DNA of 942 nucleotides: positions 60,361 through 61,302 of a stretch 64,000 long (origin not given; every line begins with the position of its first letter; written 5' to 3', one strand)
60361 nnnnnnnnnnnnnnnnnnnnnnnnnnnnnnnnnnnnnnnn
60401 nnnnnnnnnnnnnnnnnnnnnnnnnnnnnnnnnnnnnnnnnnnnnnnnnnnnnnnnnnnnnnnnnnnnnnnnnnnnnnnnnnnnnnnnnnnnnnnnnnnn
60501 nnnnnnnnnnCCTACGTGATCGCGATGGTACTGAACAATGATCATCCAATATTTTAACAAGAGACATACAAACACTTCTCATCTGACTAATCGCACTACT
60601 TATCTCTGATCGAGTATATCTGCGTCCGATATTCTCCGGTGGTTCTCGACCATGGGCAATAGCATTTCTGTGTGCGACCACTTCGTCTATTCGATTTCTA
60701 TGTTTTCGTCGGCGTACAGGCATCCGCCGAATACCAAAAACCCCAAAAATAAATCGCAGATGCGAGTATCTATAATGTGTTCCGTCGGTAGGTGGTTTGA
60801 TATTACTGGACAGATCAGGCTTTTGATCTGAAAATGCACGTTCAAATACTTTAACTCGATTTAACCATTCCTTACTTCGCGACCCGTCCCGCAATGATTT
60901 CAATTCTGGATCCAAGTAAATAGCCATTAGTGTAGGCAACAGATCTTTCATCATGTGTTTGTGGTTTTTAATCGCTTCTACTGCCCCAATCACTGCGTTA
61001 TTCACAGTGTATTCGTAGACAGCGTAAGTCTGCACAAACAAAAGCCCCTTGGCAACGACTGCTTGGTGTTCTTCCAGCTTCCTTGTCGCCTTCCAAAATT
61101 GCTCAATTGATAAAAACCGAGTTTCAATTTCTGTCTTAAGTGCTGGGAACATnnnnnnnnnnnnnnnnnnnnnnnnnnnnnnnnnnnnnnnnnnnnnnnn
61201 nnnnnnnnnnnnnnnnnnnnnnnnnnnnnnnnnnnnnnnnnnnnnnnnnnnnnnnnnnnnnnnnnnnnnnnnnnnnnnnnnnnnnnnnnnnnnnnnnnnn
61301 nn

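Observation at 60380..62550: AT-rich islet carrying an overlapping DUF262 + HEPN-like gene pair: candidate undescribed defence module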

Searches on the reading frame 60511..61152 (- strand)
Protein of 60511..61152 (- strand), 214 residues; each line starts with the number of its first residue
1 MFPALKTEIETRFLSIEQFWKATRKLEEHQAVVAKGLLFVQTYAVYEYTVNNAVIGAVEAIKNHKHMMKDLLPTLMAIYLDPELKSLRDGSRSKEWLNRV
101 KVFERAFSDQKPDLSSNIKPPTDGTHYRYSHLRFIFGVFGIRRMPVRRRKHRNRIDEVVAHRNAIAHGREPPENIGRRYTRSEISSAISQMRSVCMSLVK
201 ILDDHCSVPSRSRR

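Call 3: search_protein_families(library=pfam, proteins=[window:60511-61152:-], max_evalue=1)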
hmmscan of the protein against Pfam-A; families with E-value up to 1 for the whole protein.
window:60511-61152:- (214 aa): 2 families
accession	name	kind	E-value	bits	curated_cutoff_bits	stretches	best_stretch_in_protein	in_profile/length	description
PF18737.6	HEPN_MAE_28990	-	8.2e-10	39.7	26.8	1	23-204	23-204/211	MAE_28990/MAE_18760-like HEPN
PF18735.6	HEPN_RiboL-PSP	-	3e-09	37.5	28.4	1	24-202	18-189/191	RiboL-PSP-HEPN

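Call 4: search_protein_families(library=padloc, proteins=[window:60511-61152:-], max_evalue=1)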
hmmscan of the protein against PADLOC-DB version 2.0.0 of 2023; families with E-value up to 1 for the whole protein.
window:60511-61152:- (214 aa): 1 family
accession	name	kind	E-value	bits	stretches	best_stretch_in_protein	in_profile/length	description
PDLC03820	RTasHEPN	-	0.052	11.7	1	147-169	69-91/148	DRT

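Call 5: search_protein_families(library=ncbifam, proteins=[window:60511-61152:-], max_evalue=1)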
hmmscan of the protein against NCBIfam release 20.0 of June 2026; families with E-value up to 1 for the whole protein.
window:60511-61152:- (214 aa): 0 families

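Call 14: find_homologous_proteins(query=window:60511-61152:-, max_evalue=0.001)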
Query window:60511-61152:- (214 aa): 108 proteins with E <= 0.001 among 231 candidates.
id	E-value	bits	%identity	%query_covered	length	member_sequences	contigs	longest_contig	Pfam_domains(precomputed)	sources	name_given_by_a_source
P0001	2.8e-132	457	94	100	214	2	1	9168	PF18735.7,PF18737.7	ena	-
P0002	8.2e-87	308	62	100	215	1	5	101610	PF18735.7,PF18737.7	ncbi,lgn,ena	-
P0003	1.8e-82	294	63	100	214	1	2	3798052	PF18735.7,PF18737.7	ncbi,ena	-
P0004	2.0e-82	294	62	100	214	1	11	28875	PF18735.7,PF18737.7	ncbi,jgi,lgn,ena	jgi:hypothetical protein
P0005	1.5e-81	291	61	100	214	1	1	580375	PF18735.7,PF18737.7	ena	-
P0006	2.7e-81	290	61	100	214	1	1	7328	PF18735.7,PF18737.7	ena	-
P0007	7.0e-79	282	59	100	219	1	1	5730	PF18735.7,PF18737.7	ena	-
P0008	4.7e-78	280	59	100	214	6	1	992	PF18735.7,PF18737.7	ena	-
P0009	5.9e-78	279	59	100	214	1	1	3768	PF18735.7,PF18737.7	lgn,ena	-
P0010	6.1e-77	276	57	100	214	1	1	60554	PF18735.7,PF18737.7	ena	-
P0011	9.5e-77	275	59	97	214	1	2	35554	PF18735.7,PF18737.7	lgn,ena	-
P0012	2.4e-76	274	56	100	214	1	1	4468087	PF18735.7,PF18737.7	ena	-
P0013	3.8e-76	273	57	100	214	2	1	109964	PF18735.7,PF18737.7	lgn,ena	-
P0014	5.4e-75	270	57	100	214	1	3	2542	PF18735.7,PF18737.7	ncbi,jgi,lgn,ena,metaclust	metaclust:\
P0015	6.3e-75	269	58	100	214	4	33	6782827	PF18735.7,PF18737.7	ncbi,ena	-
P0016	1.0e-74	269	58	97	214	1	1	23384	PF18735.7,PF18737.7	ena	-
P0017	2.7e-74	267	56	100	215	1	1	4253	PF18735.7,PF18737.7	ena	-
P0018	4.4e-74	267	58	100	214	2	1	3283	PF18735.7,PF18737.7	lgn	-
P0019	1.3e-71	258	63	88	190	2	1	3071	PF18735.7,PF18737.7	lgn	-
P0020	1.5e-71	258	57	97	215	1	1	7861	PF18735.7,PF18737.7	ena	-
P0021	3.2e-71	257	55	100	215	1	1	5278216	PF18735.7,PF18737.7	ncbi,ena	-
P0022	4.3e-71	257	55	100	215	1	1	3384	PF18735.7,PF18737.7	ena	-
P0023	4.8e-71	257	56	100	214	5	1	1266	PF18735.7,PF18737.7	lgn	-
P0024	5.0e-71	257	56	97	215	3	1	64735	PF18735.7,PF18737.7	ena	-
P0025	6.1e-71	256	56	91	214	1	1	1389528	PF18735.7,PF18737.7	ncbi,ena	-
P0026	1.1e-70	255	57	96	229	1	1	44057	PF18735.7,PF18737.7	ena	-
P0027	5.4e-70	253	55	100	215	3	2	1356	PF18735.7,PF18737.7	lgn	-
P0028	1.2e-69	252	54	100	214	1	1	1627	PF18735.7,PF18737.7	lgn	-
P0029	4.9e-69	250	56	96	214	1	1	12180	PF18735.7,PF18737.7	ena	-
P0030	7.3e-69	250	56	100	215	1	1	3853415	PF18735.7,PF18737.7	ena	-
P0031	1.6e-68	248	56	97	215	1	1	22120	PF18735.7,PF18737.7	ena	-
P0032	4.6e-68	247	55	100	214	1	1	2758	PF18735.7,PF18737.7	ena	-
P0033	9.5e-68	246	55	100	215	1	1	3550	PF18735.7,PF18737.7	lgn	-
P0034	1.2e-67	246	54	100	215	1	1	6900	PF18735.7,PF18737.7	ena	-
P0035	1.4e-67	245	53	100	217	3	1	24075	PF18735.7,PF18737.7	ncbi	ncbi:MAG: MAE_28990/MAE_18760 family HEPN-like nuclease [Methylovirgula sp.]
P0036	1.5e-67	245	53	100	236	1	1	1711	PF18735.7,PF18737.7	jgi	jgi:hypothetical protein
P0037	2.3e-67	245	53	98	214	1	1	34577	PF18735.7,PF18737.7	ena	-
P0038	8.8e-67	243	54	100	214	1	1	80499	PF18735.7,PF18737.7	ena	-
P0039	1.3e-66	242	55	92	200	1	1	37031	PF18735.7,PF18737.7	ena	-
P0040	2.1e-66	242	51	100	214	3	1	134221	PF18735.7,PF18737.7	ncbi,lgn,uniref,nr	ncbi:hypothetical protein JQ607_34010 [Bradyrhizobium liaoningense]|uniref:MAE_28990/MAE_18760 famil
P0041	3.0e-66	241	52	100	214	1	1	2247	PF18735.7,PF18737.7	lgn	-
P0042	9.3e-66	239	53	100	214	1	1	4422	PF18735.7,PF18737.7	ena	-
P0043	9.3e-66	239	53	100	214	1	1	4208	PF18735.7,PF18737.7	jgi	jgi:hypothetical protein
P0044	1.2e-65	239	55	99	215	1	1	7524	PF18735.7,PF18737.7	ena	-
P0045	1.4e-65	239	52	100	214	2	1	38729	PF18735.7,PF18737.7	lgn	-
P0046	1.5e-65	239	54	97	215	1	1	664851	PF18735.7,PF18737.7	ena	-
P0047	1.9e-65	238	53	100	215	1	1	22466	PF18735.7,PF18737.7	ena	-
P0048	2.1e-65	238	54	100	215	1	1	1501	PF18735.7,PF18737.7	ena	-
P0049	7.8e-65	236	53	100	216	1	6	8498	PF18735.7,PF18737.7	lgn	-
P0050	2.1e-64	235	52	100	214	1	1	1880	PF18735.7,PF18737.7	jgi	jgi:hypothetical protein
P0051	3.5e-62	228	53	96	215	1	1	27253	PF18735.7,PF18737.7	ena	-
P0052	3.8e-62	228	51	100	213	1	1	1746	PF18735.7,PF18737.7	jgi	jgi:hypothetical protein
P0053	1.7e-61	225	50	100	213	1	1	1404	PF18735.7,PF18737.7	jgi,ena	-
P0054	3.4e-60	221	47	100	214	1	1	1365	PF18735.7,PF18737.7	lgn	-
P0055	5.2e-60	221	49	98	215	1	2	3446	PF18735.7,PF18737.7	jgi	jgi:hypothetical protein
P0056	1.3e-59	219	51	100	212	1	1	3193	PF18735.7,PF18737.7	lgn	-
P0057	2.5e-59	218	48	100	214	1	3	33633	PF18735.7,PF18737.7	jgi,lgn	jgi:hypothetical protein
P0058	3.1e-59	218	50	100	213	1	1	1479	PF18735.7,PF18737.7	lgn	-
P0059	8.5e-58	213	48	99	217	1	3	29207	PF18735.7,PF18737.7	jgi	jgi:hypothetical protein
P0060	1.0e-56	210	49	95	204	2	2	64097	PF18735.7,PF18737.7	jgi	jgi:hypothetical protein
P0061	2.7e-56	209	48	100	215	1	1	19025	PF18735.7,PF18737.7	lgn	-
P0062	5.2e-56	208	45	100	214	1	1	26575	PF18735.7,PF18737.7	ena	-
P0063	8.9e-56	207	45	100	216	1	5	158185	PF18735.7,PF18737.7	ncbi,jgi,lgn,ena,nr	ncbi:MAG: hypothetical protein J0I10_08675 [Verrucomicrobia bacterium]|nr:hypothetical protein [Verr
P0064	8.4e-55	204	44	100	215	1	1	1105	PF18735.7,PF18737.7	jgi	jgi:hypothetical protein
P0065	1.8e-54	203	45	100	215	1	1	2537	PF18735.7,PF18737.7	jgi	jgi:hypothetical protein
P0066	4.4e-54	201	47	98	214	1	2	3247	PF18735.7,PF18737.7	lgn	-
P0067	8.8e-54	200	48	99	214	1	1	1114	PF18735.7,PF18737.7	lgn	-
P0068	3.1e-52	195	46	100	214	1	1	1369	PF18735.7,PF18737.7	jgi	jgi:hypothetical protein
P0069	1.4e-47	180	45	98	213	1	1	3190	PF18735.7,PF18737.7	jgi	-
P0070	4.3e-45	172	59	65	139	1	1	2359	PF18735.7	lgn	-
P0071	2.8e-44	169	42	97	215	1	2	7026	PF18735.7,PF18737.7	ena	-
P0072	4.2e-42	162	40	99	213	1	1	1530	PF18735.7,PF18737.7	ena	-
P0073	1.4e-37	147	37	96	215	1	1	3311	PF18735.7,PF18737.7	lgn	-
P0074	1.8e-37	147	37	96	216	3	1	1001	PF18735.7,PF18737.7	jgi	-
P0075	3.0e-36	143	37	100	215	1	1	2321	PF18735.7,PF18737.7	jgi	jgi:MAE_28990/MAE_18760-like HEPN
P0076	3.0e-31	127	37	83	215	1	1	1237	PF18735.7,PF18737.7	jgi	-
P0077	1.2e-29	121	37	100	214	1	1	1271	PF18735.7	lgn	-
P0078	2.3e-29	121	33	97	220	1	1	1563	PF18735.7,PF18737.7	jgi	-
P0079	6.6e-28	116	33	97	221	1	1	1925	PF18735.7,PF18737.7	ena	-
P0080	5.2e-26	110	31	96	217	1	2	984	PF18735.7,PF18737.7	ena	-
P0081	9.5e-25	106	32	100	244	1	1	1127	PF18737.7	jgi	jgi:hypothetical protein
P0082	4.8e-17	80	29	78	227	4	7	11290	PF18735.7,PF18737.7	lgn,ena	-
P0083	5.1e-17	80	28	93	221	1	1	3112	PF18735.7,PF18737.7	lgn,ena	-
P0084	5.2e-17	80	29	81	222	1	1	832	PF18735.7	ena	-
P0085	7.0e-17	80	32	82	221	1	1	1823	PF18735.7,PF18737.7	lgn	-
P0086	1.4e-16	79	29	78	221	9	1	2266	PF18735.7,PF18737.7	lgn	-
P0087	2.9e-16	78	27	93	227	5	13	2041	PF18735.7,PF18737.7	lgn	-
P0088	3.4e-16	78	29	82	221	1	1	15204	PF18735.7,PF18737.7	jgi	-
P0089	4.8e-16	77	27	93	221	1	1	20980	PF18735.7,PF18737.7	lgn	-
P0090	6.8e-16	77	28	96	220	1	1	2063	PF18735.7,PF18737.7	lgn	-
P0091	8.8e-16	76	27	81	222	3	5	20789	PF18735.7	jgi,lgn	jgi:hypothetical protein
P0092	4.3e-15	74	25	96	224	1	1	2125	PF18735.7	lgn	-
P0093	4.5e-15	74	28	81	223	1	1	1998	PF18735.7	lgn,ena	-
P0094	6.1e-15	73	28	95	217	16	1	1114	PF18735.7,PF18737.7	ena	-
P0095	1.0e-14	73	27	81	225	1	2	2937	PF18735.7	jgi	jgi:hypothetical protein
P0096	3.1e-14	71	30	82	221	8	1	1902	PF18735.7,PF18737.7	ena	-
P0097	7.3e-14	70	30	84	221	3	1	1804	PF18735.7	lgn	-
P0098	8.0e-14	70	27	81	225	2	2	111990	PF18735.7,PF18737.7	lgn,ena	-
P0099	2.6e-13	68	28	92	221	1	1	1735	PF18735.7,PF18737.7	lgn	-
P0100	2.8e-13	68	28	95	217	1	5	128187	PF18735.7,PF18737.7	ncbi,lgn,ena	-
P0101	3.9e-13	68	27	80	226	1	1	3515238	PF18735.7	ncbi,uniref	ncbi:hypothetical protein [Enterovibrio sp. 27052020O]|uniref:hypothetical protein n=1 Tax=Enterovib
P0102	5.4e-13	67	27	80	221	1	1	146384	PF18735.7,PF18737.7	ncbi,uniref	ncbi:MAE_28990/MAE_18760 family HEPN-like nuclease [Vibrio renipiscarius]|uniref:HEPN domain-contain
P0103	5.8e-13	67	27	81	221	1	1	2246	PF18735.7,PF18737.7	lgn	-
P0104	2.7e-12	65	29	80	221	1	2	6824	PF18735.7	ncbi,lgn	-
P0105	4.5e-11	61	28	80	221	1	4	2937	PF18735.7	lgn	-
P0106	7.0e-11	60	27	80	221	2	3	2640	PF18735.7,PF18737.7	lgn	-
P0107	4.7e-10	58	28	81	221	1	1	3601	PF18735.7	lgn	-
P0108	8.8e-9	53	26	80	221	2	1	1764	PF18735.7,PF18737.7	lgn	-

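Call 16: search_protein_families(library=padloc, proteins=[P0101, P0102, P0100, P0082, P0091, P0078, P0063, P0040, P0003, P0075], max_evalue=1)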
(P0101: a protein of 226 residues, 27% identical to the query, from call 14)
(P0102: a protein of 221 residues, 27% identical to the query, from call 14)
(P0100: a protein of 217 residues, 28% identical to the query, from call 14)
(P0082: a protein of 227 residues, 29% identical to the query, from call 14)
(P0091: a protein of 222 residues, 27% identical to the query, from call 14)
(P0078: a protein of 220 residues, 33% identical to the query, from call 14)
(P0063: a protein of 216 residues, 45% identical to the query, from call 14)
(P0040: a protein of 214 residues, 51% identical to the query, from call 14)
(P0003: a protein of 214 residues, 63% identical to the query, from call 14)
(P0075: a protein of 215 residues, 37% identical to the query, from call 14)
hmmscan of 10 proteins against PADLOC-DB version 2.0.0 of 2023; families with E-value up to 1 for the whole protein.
P0101 (226 aa): 0 families

P0102 (221 aa): 0 families

P0100 (217 aa): 0 families

P0082 (227 aa): 0 families

P0091 (222 aa): 0 families

P0078 (220 aa): 1 family
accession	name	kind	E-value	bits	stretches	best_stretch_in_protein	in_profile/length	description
PDLC03820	RTasHEPN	-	0.07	11.3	1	154-170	76-92/148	DRT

P0063 (216 aa): 0 families

P0040 (214 aa): 0 families

P0003 (214 aa): 1 family
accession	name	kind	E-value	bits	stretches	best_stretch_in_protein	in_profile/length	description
PDLC03820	RTasHEPN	-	0.29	9.3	1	147-169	69-91/148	DRT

P0075 (215 aa): 1 family
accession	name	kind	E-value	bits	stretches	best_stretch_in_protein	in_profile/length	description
PDLC03820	RTasHEPN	-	0.02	13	1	155-171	76-92/148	DRT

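Call 17: find_encoding_contigs(protein=P0003, flank=8000, max_places=3)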
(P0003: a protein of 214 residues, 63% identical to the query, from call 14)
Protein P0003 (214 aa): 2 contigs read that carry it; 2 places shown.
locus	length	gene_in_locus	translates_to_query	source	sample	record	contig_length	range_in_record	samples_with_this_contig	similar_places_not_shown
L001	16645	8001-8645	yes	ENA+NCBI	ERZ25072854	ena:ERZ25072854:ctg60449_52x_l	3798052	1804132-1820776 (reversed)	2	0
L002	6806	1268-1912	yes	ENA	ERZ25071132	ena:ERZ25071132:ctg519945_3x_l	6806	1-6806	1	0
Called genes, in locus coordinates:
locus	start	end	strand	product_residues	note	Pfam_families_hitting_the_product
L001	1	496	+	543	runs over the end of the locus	PF00171:Aldedh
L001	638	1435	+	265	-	PF01370:Epimerase, PF02719:Polysacc_synt_2 (weak), PF04321:RmlD_sub_bind (faint), PF01073:3Beta_HSD, PF13460:NAD_binding_10, PF16363:GDP_Man_Dehyd, PF07993:NAD_binding_4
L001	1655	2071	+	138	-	PF22091:DUF6941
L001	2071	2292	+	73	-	-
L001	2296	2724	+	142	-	-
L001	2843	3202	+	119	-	PF00111:Fer2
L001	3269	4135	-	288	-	PF00528:BPD_transp_1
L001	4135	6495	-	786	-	PF01547:SBP_bac_1, PF13416:SBP_bac_8, PF00528:BPD_transp_1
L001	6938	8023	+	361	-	PF03235:GmrSD_N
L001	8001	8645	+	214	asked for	PF18735:HEPN_RiboL-PSP, PF18737:HEPN_MAE_28990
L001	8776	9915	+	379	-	PF00155:Aminotran_1_2, PF12897:Asp_aminotransf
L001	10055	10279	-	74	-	-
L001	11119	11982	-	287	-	-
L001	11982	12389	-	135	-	-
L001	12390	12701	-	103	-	-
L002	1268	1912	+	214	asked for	PF18735:HEPN_RiboL-PSP, PF18737:HEPN_MAE_28990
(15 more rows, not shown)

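Call 28: find_related_loci(query=A1, collection=genome_contigs, flank=10000)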
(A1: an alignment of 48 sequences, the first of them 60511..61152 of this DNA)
Query A1 (214 aa) in genome_contigs; peptide patterns used: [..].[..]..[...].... (x = any residue, [..] = any of these).
104 stretches matched a pattern; 42 encode a relative of the query (tblastn E <= 1e-3); 42 distinct loci.
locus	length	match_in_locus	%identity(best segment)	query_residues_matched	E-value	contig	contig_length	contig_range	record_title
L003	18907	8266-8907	62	1-214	4e-91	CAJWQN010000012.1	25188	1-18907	MAG TPA_asm: uncultured Rhodospirillaceae bacterium isolate ERR599062_bin.14_MetaBAT_v2.12.1_MAG genome assembly, contig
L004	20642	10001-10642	58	1-214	6e-83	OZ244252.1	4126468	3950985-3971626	MAG: uncultured Candidatus Entotheonella sp. isolate 65fe1b67-1d6c-4ee1-a728-c1902880f996 genome assembly, chromosome: 1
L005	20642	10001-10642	52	1-214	4e-76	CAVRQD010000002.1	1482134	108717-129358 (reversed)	MAG: uncultured Alphaproteobacteria bacterium isolate MFD01188.bin.1.44 genome assembly, contig: contig_13472, whole gen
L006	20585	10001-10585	56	1-195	2e-76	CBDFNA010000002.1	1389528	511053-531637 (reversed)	MAG: Alphaproteobacteria bacterium isolate 456df9e9-cc6a-4da3-9ba1-058004e9e0f4 genome assembly, contig: contig_2, whole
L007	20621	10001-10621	55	1-207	7e-72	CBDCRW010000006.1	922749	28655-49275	MAG: Alphaproteobacteria bacterium isolate 17552401-cd1b-4c46-aa27-bcf66b51cbf9 genome assembly, contig: contig_6, whole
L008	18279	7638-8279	50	1-214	4e-68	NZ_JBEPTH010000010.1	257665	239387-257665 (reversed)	Bradyrhizobium sp. LB11.1 Ga0500288_10, whole genome shotgun sequence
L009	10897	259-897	45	1-214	1e-57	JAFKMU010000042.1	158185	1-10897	MAG: Verrucomicrobia bacterium isolate SCN18_30_10_14_R3_B_61_17 SCN18_30_10_14_R3_B_scaffold_145, whole genome shotgun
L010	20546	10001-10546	43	31-214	1e-46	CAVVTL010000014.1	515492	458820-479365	MAG: uncultured Acidobacteriaceae bacterium isolate MFD04428.bin.2.58 genome assembly, contig: contig_41382, whole genom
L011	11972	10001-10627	31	1-207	1e-35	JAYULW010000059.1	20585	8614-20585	MAG: Alphaproteobacteria bacterium isolate GFS_9416 GFS_9416_58, whole genome shotgun sequence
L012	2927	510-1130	35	1-207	2e-34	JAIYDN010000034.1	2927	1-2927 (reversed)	MAG: Planctomycetaceae bacterium isolate H1_MAG_00037 pond_H1_MAG_00037_000000000062, whole genome shotgun sequence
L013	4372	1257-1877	31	1-205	3e-32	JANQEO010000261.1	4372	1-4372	MAG: Candidatus Binatia bacterium isolate PL23a_bin.3 k99_3928998, whole genome shotgun sequence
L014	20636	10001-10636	32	1-206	7e-31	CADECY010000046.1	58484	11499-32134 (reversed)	MAG: uncultured Acidobacteria bacterium isolate Acidobacteria sp. RBC020 genome assembly, contig: MAG020_46, whole genom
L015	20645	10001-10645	29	1-207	9e-31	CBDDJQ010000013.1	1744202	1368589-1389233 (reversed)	MAG: Vicinamibacterales bacterium isolate 129384ec-5128-4c8d-99b8-9bb019431b25 genome assembly, contig: contig_13, whole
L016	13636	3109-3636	34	30-205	1e-30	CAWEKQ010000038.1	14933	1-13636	MAG: Terriglobia bacterium isolate MFD05841.bin.2.43 genome assembly, contig: contig_38098, whole genome shotgun sequenc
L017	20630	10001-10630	28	1-205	2e-30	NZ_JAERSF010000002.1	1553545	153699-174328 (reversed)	Flavobacterium tagetis strain GN10 contig2, whole genome shotgun sequence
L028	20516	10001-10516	28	35-207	3e-21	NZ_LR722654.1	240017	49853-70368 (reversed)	Buttiauxella massiliensis strain Marseille-P9829, whole genome shotgun sequence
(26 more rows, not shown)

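Call 35: search_protein_families(library=padloc, proteins=[L028:8847-9869:+, L017:8966-9988:+], max_evalue=0.01)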
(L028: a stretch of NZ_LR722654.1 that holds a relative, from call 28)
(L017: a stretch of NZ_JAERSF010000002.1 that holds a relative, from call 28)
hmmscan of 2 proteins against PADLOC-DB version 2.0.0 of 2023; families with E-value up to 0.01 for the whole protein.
L028:8847-9869:+ (341 aa): 10 families
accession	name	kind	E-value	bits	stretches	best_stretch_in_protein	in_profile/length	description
PDLC03877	NsnA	-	1.2e-62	210.4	1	12-337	42-375/385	-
PDLC04027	PD-T4-2_A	-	5.6e-49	165.1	1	22-312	39-327/363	-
PDLC03418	REase_II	-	8e-09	33.1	1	29-183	26-162/372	Type II restriction enzyme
PDLC02792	SspE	-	1e-05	22.1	0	21-63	11-51/771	SspE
PDLC02786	SspE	-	0.0001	18.8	1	27-63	15-51/766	SspE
PDLC02701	Orf5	-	0.00024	17.7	0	27-58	11-42/596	Orf5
PDLC04151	HEC-05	-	0.0023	14.7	0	151-325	246-416/600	-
PDLC04154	HEC-06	-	0.0036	14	0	19-91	7-86/569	-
PDLC04155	HEC-06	-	0.0064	13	0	24-94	10-87/562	-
PDLC02695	Orf5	-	0.0068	12.8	0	37-91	21-92/601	Orf5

L017:8966-9988:+ (341 aa): 11 families
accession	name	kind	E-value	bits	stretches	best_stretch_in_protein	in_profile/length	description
PDLC03877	NsnA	-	3e-67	225.5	1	7-338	42-376/385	-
PDLC04027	PD-T4-2_A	-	1.1e-53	180.6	1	17-336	39-356/363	-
PDLC03418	REase_II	-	3.2e-15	54.1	1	18-192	21-171/372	Type II restriction enzyme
PDLC02792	SspE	-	9.1e-07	25.6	1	15-58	10-51/771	SspE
PDLC02786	SspE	-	1.8e-05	21.3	0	33-58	26-51/766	SspE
PDLC04154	HEC-06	-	6.6e-05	19.7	1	12-109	5-110/569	-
PDLC04155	HEC-06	-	8.1e-05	19.3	1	15-85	6-83/562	-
PDLC02695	Orf5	-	0.00029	17.3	0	20-86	9-92/601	Orf5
PDLC04709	PDC-M55C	-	0.00069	16.4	1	19-67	18-65/554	-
PDLC02790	SspE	-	0.00089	15.4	0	32-58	17-43/776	SspE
PDLC04151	HEC-05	-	0.0039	14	1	16-65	26-74/600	-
